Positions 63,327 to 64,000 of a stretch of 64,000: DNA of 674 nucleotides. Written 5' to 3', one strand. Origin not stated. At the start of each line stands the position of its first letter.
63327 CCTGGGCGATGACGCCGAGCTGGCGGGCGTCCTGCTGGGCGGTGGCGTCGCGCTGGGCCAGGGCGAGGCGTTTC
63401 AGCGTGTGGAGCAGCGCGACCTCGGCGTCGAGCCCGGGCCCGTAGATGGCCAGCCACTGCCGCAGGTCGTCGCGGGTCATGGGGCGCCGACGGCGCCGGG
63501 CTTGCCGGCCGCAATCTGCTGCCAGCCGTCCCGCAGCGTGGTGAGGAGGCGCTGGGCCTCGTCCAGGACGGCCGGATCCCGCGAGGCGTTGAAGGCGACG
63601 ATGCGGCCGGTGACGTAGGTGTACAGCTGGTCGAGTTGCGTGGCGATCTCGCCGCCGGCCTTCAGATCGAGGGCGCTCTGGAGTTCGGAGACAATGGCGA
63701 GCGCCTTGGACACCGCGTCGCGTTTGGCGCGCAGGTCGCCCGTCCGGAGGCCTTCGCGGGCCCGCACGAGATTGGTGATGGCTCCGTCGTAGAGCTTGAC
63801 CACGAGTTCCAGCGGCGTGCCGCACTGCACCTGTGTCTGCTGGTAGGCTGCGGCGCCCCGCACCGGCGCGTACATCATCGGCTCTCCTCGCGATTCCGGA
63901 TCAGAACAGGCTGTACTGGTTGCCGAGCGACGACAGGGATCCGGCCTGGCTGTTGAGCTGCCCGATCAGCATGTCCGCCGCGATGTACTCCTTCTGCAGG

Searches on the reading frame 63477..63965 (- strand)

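Call 58: search_protein_families(library=pfam, proteins=[window:63477-63965:-], max_evalue=0.001)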
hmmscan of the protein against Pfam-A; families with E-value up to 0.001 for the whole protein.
window:63477-63965:- (162 aa): 1 family
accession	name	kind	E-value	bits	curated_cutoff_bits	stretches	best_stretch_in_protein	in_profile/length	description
PF02561.19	FliS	-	2.7e-35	121.5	26.7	1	39-151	2-114/115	Flagellar protein FliS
